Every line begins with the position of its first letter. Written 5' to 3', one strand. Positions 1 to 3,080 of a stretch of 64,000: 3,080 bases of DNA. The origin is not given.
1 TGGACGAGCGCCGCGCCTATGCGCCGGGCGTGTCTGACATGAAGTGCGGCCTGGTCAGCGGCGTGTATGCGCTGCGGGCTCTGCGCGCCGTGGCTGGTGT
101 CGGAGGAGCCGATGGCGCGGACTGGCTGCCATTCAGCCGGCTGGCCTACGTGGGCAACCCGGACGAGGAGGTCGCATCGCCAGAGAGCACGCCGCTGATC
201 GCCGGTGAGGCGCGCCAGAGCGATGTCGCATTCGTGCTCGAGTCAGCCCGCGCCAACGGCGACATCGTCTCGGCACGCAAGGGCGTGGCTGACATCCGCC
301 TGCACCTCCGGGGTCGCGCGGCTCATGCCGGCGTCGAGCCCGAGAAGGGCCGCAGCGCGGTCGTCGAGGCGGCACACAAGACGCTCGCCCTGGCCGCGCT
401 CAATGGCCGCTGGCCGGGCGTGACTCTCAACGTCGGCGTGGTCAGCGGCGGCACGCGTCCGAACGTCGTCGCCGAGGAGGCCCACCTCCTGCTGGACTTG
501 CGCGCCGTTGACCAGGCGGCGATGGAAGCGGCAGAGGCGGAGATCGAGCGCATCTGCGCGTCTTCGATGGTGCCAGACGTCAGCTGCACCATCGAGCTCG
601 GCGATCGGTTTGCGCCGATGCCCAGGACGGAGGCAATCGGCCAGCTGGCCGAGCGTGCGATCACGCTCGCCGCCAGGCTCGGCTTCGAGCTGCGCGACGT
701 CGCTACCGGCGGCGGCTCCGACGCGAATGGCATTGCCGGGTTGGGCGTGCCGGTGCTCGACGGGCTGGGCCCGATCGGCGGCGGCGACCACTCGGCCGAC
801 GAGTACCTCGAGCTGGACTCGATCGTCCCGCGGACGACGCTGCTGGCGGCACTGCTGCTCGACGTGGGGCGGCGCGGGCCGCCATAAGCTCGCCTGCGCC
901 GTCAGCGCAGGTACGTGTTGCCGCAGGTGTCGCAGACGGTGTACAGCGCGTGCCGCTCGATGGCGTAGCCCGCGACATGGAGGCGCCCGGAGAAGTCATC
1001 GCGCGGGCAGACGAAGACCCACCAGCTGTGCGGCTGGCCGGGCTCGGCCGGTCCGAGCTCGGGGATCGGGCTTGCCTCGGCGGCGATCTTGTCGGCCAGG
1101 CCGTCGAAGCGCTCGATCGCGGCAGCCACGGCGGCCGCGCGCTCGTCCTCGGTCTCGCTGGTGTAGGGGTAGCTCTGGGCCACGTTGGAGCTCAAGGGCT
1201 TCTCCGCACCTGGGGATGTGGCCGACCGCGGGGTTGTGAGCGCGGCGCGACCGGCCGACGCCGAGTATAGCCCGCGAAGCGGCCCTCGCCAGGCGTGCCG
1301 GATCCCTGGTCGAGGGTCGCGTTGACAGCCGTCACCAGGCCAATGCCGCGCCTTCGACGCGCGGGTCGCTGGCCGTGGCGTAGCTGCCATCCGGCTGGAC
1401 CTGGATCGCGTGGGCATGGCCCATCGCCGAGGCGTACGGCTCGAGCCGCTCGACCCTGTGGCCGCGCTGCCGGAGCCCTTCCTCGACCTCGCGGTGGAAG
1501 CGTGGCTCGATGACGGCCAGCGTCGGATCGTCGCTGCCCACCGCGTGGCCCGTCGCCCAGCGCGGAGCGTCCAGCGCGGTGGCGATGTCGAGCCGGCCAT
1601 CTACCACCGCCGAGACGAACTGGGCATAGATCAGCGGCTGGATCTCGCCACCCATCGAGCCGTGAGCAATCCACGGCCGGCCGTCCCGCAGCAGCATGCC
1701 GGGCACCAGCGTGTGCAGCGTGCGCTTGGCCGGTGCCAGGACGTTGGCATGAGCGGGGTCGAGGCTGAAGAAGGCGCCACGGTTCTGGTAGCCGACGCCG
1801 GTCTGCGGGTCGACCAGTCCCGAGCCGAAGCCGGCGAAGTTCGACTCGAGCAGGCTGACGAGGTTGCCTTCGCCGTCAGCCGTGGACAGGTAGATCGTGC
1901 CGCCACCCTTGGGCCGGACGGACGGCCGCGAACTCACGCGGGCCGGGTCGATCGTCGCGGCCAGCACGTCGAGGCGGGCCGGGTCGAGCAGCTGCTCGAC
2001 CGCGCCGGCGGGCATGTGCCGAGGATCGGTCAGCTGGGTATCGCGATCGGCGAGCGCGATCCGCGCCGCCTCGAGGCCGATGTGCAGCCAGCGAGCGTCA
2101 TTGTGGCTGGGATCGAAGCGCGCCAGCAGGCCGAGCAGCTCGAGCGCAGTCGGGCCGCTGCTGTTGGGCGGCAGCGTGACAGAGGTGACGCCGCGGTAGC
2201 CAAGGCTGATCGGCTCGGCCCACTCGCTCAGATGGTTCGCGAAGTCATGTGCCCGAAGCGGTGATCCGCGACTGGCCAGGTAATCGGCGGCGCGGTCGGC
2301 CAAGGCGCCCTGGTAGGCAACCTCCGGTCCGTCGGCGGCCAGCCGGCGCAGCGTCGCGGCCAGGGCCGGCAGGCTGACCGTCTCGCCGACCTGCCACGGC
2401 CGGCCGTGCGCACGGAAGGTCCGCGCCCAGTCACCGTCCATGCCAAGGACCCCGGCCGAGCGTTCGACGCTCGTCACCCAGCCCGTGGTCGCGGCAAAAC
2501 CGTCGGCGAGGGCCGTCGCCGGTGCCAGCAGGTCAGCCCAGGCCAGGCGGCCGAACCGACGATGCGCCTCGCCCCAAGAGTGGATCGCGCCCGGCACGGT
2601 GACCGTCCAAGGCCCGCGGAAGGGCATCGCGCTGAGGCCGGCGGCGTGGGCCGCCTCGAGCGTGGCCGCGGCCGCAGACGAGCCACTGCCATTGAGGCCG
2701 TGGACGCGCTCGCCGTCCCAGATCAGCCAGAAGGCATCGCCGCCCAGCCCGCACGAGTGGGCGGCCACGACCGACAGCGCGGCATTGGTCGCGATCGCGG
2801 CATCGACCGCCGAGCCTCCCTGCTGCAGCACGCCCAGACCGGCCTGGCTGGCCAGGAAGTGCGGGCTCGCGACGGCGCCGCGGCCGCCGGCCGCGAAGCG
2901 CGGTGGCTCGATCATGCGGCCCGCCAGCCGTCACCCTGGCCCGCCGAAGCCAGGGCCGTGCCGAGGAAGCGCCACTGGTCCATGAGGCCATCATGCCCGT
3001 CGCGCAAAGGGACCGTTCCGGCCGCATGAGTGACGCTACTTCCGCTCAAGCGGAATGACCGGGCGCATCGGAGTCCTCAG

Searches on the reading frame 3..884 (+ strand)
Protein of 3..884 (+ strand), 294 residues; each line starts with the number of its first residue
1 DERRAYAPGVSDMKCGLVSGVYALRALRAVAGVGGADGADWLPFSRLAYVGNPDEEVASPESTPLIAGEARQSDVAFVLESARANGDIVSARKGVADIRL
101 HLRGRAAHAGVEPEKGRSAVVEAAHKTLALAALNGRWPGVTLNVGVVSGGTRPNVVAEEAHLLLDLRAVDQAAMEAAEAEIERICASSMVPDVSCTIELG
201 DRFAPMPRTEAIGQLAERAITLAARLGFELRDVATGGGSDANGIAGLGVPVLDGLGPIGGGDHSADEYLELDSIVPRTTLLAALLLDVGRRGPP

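Call 45: search_protein_families(library=pfam, proteins=[window:3-884:+], max_evalue=0.00001)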
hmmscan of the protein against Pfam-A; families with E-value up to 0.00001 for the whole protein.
window:3-884:+ (294 aa): 2 families
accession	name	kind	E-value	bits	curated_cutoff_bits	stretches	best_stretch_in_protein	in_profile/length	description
PF07687.19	M20_dimer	-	8.8e-21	74.3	21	1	91-188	2-102/107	Peptidase dimerisation domain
PF01546.33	Peptidase_M20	-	3.6e-16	60.1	24.6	1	4-286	27-205/206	Peptidase family M20/M25/M40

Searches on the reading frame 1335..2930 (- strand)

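Call 45: search_protein_families(library=pfam, proteins=[window:1335-2930:-], max_evalue=0.00001)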
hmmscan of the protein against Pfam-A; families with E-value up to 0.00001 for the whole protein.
window:1335-2930:- (532 aa): 1 family
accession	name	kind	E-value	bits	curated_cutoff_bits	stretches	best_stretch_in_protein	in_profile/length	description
PF01019.26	G_glu_transpept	-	1.1e-126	424.1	27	1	33-527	2-512/512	Gamma-glutamyltranspeptidase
